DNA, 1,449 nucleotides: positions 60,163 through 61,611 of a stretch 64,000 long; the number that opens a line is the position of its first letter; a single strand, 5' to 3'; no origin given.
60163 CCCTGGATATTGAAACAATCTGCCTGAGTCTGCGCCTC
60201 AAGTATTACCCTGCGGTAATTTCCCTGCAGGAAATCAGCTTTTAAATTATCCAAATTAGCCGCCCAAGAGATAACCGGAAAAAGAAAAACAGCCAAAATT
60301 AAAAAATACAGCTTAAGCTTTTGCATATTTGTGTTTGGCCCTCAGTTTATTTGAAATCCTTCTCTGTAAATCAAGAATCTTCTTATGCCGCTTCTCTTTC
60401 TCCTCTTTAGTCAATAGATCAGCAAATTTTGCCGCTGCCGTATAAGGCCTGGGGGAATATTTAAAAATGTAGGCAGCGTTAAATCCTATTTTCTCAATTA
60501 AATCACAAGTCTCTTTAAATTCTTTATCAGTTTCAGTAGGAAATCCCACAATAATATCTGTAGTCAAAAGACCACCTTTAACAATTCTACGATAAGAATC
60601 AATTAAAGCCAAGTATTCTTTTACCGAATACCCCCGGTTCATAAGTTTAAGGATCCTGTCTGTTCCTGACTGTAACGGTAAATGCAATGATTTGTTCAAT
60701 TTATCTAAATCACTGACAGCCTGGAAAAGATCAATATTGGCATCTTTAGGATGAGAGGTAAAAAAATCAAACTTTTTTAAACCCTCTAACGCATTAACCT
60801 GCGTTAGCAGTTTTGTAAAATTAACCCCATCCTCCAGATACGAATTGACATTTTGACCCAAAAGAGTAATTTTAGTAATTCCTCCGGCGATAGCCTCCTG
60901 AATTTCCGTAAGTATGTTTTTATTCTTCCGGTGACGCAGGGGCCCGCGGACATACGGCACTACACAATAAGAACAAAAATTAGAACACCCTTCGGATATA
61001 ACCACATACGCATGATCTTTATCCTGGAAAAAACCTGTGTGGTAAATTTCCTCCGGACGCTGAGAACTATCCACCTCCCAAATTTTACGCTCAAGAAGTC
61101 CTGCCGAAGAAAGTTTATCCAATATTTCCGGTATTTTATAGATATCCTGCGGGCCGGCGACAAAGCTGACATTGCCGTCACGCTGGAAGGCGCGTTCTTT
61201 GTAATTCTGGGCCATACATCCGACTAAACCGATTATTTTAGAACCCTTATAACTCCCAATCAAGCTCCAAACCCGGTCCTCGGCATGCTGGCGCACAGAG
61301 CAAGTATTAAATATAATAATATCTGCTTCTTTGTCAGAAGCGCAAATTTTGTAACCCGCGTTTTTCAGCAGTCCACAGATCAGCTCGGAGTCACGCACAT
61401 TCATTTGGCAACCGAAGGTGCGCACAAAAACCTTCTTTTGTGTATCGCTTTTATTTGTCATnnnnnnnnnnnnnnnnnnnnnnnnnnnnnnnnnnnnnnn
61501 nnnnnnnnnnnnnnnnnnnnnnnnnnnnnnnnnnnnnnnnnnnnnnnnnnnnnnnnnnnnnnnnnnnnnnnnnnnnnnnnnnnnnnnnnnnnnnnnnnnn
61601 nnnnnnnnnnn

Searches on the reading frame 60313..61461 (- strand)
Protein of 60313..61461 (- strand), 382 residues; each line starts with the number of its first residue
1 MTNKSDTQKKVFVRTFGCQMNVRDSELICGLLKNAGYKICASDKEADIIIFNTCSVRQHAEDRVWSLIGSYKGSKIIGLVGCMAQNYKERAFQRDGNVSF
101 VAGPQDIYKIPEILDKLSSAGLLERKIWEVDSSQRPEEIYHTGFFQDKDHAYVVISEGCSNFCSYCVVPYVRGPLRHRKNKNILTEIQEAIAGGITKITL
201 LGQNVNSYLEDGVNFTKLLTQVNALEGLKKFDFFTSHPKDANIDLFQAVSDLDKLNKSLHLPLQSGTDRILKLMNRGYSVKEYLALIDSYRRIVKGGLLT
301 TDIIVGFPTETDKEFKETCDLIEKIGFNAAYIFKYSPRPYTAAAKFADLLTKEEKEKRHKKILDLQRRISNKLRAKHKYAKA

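Call 6: search_protein_families(library=pfam, proteins=[window:60313-61461:-], max_evalue=0.01)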
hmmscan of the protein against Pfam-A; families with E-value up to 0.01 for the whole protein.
window:60313-61461:- (382 aa): 2 families
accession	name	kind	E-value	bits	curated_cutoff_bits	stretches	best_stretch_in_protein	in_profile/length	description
PF00919.26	UPF0004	-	1.1e-27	96.3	27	1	10-103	1-98/98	Uncharacterized protein family UPF0004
PF04055.27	Radical_SAM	-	3.3e-25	89.6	29.5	1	153-322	1-166/166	Radical SAM superfamily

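Call 12: find_encoding_contigs(protein=window:60313-61461:-, flank=10000, max_places=10)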
Protein window:60313-61461:- (382 aa): no gene with exactly this product is on record in the collection.

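Call 35: find_related_loci(query=window:60313-61461:-, collection=genome_contigs, flank=10000)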
Query window:60313-61461:- (382 aa) in genome_contigs; peptide patterns used: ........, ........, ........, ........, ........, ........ (x = any residue, [..] = any of these).
600 stretches matched a pattern (row limit reached: there are more); 589 encode a relative of the query (tblastn E <= 1e-3); the best 80 are kept; 80 distinct loci.
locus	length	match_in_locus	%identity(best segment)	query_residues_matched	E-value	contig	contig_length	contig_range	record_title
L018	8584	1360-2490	76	8-376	0e+0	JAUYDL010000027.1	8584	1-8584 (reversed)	MAG: Candidatus Omnitrophota bacterium isolate C20_metabat.bin.26 C20_k141_821832, whole genome shotgun sequence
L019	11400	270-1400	71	11-381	0e+0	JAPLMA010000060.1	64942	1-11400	MAG: Candidatus Omnitrophota bacterium isolate LacPavin_0920_WC70_MAG_40_20 LacPavin_0920_WC70_scaffold_240381, whole ge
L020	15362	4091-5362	58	5-374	7e-162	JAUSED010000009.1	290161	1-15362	MAG: Candidatus Omnitrophota bacterium isolate E14_maxbin.165 E14_k141_1292841, whole genome shotgun sequence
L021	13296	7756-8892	63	8-370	3e-159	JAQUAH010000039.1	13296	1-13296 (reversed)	MAG: Candidatus Omnitrophota bacterium isolate STC_8 NODE_10529_length_13296_cov_3.082315_Sandtown_C, whole genome shotg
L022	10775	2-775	78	123-382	3e-122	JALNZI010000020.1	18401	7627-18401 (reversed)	MAG: Candidatus Omnitrophota bacterium isolate SO_2017_LW1 bin 10 NODE_2324_length_18401_cov_1.078144_LW64-88_2017, whol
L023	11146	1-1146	49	18-372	1e-116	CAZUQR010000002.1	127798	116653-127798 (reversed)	MAG TPA_asm: uncultured Planctomycetia bacterium isolate binchicken_co34_570 genome assembly, contig: NODE_85_length_127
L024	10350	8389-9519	48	10-374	1e-114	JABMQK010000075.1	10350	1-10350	MAG: bacterium isolate bin.343 k141_2349675, whole genome shotgun sequence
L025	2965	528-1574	47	9-348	1e-100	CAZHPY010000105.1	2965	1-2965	MAG TPA_asm: uncultured Planctomycetia bacterium isolate binchicken_co220_179 genome assembly, contig: NODE_22946_length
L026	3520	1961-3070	42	9-370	3e-95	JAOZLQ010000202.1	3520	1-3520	MAG: Desulfuromusa sp. isolate GMC10.metabat2.77 NODE_48800_length_3520_cov_7.971429, whole genome shotgun sequence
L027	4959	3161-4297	43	8-377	1e-93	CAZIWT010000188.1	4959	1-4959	MAG TPA_asm: uncultured Thermodesulfobacteriota bacterium isolate binchicken_co334_237 genome assembly, contig: NODE_348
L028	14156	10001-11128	41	8-376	6e-93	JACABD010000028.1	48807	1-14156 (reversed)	MAG: Geobacteraceae bacterium isolate Cfx3-08 MAG08_28, whole genome shotgun sequence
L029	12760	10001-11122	41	7-376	4e-92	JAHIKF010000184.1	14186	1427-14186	MAG: Proteobacteria bacterium isolate KR13_N1.mb.39 KR13_N1.mb.39_k141_88571, whole genome shotgun sequence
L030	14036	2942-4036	42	10-369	3e-91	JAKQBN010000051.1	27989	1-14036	MAG: bacterium isolate USCA_metabat.126 k141_922347, whole genome shotgun sequence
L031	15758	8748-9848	40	7-370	2e-91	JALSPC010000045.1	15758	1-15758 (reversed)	MAG: bacterium isolate 356-284_metabat2_scaf2bin.022 356-284_scaffold_1781_c1, whole genome shotgun sequence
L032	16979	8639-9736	43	10-368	6e-91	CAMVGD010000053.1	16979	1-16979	MAG TPA_asm: uncultured Clostridia bacterium isolate SRR8387719_bin.3_metaWRAP_v1.3_MAG genome assembly, contig: ERZ1420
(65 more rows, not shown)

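Call 46: find_homologous_proteins(query=window:60313-61425:-, max_evalue=1e-100)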
Query window:60313-61425:- (370 aa): 1154 proteins with E <= 1e-100 among 8000 candidates; the best 120 are listed.
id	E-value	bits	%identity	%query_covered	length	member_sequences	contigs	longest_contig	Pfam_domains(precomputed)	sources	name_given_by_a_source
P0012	2.6e-248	841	100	100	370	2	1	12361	PF04055.28,PF00919.27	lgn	-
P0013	6.3e-227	771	90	100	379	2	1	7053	PF04055.28,PF00919.27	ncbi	ncbi:MAG: MiaB/RimO family radical SAM methylthiotransferase [Candidatus Omnitrophota bacterium]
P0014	4.9e-224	761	92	98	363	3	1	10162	PF04055.28,PF00919.27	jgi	-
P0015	7.6e-224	760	90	100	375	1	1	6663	PF04055.28,PF00919.27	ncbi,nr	ncbi:MAG: MiaB/RimO family radical SAM methylthiotransferase [Candidatus Omnitrophica bacterium]|nr:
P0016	1.1e-223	760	89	100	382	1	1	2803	PF04055.28,PF00919.27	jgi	jgi:tRNA-2-methylthio-N6-dimethylallyladenosine synthase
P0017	1.4e-218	743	90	98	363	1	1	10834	PF04055.28,PF00919.27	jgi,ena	-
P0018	7.7e-212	721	84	100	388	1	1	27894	PF04055.28,PF00919.27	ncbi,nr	ncbi:MAG: tRNA (N6-isopentenyl adenosine(37)-C2)-methylthiotransferase MiaB [Candidatus Omnitrophica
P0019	1.7e-211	720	84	100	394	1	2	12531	PF04055.28,PF00919.27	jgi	jgi:tRNA-2-methylthio-N6-dimethylallyladenosine synthase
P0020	1.0e-210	717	84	100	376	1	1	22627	PF04055.28,PF00919.27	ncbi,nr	ncbi:MAG: MiaB/RimO family radical SAM methylthiotransferase [Candidatus Omnitrophica bacterium]|nr:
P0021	4.2e-209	712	83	100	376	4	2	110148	PF04055.28,PF00919.27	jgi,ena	-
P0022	3.3e-207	706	85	98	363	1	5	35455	PF04055.28,PF00919.27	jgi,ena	-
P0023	1.3e-206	704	85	98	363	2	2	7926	PF04055.28,PF00919.27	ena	-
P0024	4.5e-205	699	83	100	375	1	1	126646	PF04055.28,PF00919.27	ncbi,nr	ncbi:MAG: MiaB/RimO family radical SAM methylthiotransferase [Candidatus Omnitrophica bacterium]|nr:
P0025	1.1e-204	697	82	100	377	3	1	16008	PF04055.28,PF00919.27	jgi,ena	-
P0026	1.6e-201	687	81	99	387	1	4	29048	PF04055.28,PF00919.27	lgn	-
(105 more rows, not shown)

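Call 48: find_encoding_contigs(protein=P0014, flank=6000, max_places=3)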
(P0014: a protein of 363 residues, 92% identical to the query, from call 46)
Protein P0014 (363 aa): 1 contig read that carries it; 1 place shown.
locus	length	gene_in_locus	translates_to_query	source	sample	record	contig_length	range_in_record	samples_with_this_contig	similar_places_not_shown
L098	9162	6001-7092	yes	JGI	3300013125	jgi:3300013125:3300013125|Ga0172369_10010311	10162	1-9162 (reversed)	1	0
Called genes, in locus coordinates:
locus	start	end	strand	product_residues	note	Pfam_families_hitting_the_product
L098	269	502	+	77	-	PF18903:DUF5659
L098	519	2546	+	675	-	PF13155:Toprim_2, PF13362:Toprim_3 (faint)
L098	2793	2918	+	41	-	-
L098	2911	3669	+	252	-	PF13814:Replic_Relax (weak)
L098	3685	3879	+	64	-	-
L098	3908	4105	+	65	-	-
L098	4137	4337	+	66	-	PF13338:AbiEi_4 (faint), PF13411:MerR_1, PF00376:MerR (weak)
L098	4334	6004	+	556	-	PF00239:Resolvase, PF07508:Recombinase, PF13408:Zn_ribbon_recom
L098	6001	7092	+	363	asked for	PF00919:UPF0004, PF04055:Radical_SAM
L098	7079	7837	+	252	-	PF28559:TPR_SusR (faint), PF00515:TPR_1 (faint), PF07719:TPR_2 (faint), PF13174:TPR_6 (faint), PF13181:TPR_8 (faint), PF13428:TPR_14 (faint), PF13432:TPR_16 (weak), PF05036:SPOR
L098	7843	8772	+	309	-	PF01745:IPT (weak), PF01715:IPPT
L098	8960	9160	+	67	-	?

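Call 49: find_encoding_contigs(protein=P0013, flank=6000, max_places=3)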
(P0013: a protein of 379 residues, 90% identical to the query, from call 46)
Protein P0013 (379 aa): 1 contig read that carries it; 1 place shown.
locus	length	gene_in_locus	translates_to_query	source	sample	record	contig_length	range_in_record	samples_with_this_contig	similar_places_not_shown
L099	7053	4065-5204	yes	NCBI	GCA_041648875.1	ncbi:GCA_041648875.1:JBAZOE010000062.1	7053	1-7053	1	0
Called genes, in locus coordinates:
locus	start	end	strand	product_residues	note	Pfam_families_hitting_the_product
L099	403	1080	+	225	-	PF05552:MS_channel_1st_1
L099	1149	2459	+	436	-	PF09925:DUF2157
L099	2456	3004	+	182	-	PF14345:GDYXXLXY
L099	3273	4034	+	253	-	PF01209:Ubie_methyltran, PF03848:TehB, PF13489:Methyltransf_23, PF02353:CMAS, PF05175:MTS, PF05401:NodS, PF13847:Methyltransf_31, PF08241:Methyltransf_11, +2 more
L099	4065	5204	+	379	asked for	PF00919:UPF0004, PF04055:Radical_SAM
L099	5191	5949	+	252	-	PF28559:TPR_SusR (faint), PF07719:TPR_2 (faint), PF13174:TPR_6 (faint), PF13181:TPR_8 (faint), PF05036:SPOR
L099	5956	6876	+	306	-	PF01745:IPT (faint), PF01715:IPPT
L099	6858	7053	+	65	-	PF13167:GTP-bdg_N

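Call 50: find_encoding_contigs(protein=P0017, flank=6000, max_places=3)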
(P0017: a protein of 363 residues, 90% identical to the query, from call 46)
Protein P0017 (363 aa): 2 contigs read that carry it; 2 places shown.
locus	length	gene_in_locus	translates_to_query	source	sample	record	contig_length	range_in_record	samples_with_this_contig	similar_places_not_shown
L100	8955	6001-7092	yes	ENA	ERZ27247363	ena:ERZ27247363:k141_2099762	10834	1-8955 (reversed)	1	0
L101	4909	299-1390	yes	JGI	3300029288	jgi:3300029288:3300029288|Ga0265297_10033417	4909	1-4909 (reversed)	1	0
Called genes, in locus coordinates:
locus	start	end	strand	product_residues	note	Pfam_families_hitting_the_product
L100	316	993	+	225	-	PF05552:MS_channel_1st_1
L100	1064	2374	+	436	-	PF09925:DUF2157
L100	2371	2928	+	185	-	PF14345:GDYXXLXY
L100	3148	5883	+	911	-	PF00176:SNF2-rel_dom (faint), PF00270:DEAD (weak), PF04851:ResIII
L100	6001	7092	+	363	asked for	PF00919:UPF0004, PF04055:Radical_SAM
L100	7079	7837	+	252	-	PF28559:TPR_SusR (faint), PF00515:TPR_1 (faint), PF07719:TPR_2 (faint), PF13174:TPR_6 (faint), PF13181:TPR_8 (faint), PF13432:TPR_16 (weak), PF05036:SPOR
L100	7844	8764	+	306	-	PF01745:IPT (faint), PF01715:IPPT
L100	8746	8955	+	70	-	?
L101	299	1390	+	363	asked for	PF00919:UPF0004, PF04055:Radical_SAM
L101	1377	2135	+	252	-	PF28559:TPR_SusR (faint), PF00515:TPR_1 (faint), PF07719:TPR_2 (faint), PF13174:TPR_6 (faint), PF13181:TPR_8 (faint), PF13432:TPR_16 (weak), PF05036:SPOR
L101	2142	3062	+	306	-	PF01745:IPT (faint), PF01715:IPPT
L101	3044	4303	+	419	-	PF13167:GTP-bdg_N, PF16360:GTP-bdg_M, PF03193:RsgA_GTPase (faint), PF00025:Arf (weak), PF00005:ABC_tran (weak), PF00009:GTP_EFTU (faint), PF01926:MMR_HSR1, PF19275:HflX_C, +2 more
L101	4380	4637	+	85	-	PF13411:MerR_1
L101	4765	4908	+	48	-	?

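Call 63: search_protein_families(library=pfam, proteins=[L018:130-756:+, L018:876-1157:+, L100:3148-5883:+], max_evalue=0.01)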
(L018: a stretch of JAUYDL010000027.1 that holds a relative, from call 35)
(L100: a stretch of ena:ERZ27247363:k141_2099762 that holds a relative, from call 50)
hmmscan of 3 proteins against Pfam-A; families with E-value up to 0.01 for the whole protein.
L018:130-756:+ (208 aa): 1 family
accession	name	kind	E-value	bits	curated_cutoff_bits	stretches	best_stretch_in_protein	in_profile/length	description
PF02661.23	Fic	-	1.4e-11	45.6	24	1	78-158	5-93/93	Fic/DOC family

L018:876-1157:+ (93 aa): 7 families
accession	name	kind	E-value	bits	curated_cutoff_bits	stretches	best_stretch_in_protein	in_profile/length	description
PF13518.12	HTH_28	-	3.9e-06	27.3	25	1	34-65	4-35/52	Helix-turn-helix domain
PF13411.12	MerR_1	-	2.8e-05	24.6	21.6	1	43-88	1-46/69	MerR HTH family regulatory protein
PF02954.25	HTH_8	-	0.00018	21.6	22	1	42-65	18-41/42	Bacterial regulatory protein, Fis family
PF12728.13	HTH_17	-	0.00086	20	27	1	44-71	3-30/51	Helix-turn-helix domain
PF13384.12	HTH_23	-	0.001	19.3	24.6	1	34-64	9-39/50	Homeodomain-like domain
PF01527.26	HTH_Tnp_1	-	0.002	18.7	24.1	1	25-66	5-47/75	Transposase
PF00376.29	MerR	-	0.0052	17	28.2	1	47-77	4-35/38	MerR family regulatory protein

L100:3148-5883:+ (911 aa): 5 families
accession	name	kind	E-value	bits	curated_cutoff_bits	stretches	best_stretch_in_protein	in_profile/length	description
PF04851.21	ResIII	-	2.1e-17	64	22.5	1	13-202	2-163/164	Type III restriction enzyme, res subunit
PF00270.35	DEAD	-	2.9e-08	34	26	1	18-204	3-163/167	DEAD/DEAH box helicase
PF00176.29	SNF2-rel_dom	-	1.6e-05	24.6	24.9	1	57-201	51-163/290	SNF2-related domain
PF00271.37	Helicase_C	-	0.00012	22.8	23.5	1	495-573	31-109/110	Helicase conserved C-terminal domain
PF13401.12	AAA_22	-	0.00032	21.5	27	1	34-199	7-122/130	AAA domain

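Call 83: find_encoding_contigs(protein=P0015, flank=6000, max_places=3)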
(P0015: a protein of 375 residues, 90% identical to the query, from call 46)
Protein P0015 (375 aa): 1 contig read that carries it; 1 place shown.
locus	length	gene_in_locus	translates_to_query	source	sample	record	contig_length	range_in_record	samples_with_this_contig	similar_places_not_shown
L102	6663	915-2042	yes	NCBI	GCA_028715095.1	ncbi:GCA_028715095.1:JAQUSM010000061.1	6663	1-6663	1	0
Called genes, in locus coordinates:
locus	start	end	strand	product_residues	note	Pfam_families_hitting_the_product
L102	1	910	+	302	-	PF00654:Voltage_CLC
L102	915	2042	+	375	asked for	PF00919:UPF0004, PF04055:Radical_SAM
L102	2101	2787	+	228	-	PF00515:TPR_1 (faint), PF07719:TPR_2 (faint), PF13174:TPR_6 (faint), PF13181:TPR_8 (faint), PF13428:TPR_14 (faint), PF14559:TPR_19 (faint), PF28559:TPR_SusR (weak), PF05036:SPOR, +1 more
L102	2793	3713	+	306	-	PF01745:IPT (weak), PF01715:IPPT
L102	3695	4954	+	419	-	PF13167:GTP-bdg_N, PF16360:GTP-bdg_M, PF03193:RsgA_GTPase (faint), PF00025:Arf (weak), PF00005:ABC_tran (faint), PF01926:MMR_HSR1, PF02421:FeoB_N (weak), PF19275:HflX_C, +1 more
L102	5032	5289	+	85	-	PF13411:MerR_1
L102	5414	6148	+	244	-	PF03444:WHD_HrcA (weak), PF01628:HrcA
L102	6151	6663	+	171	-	PF01025:GrpE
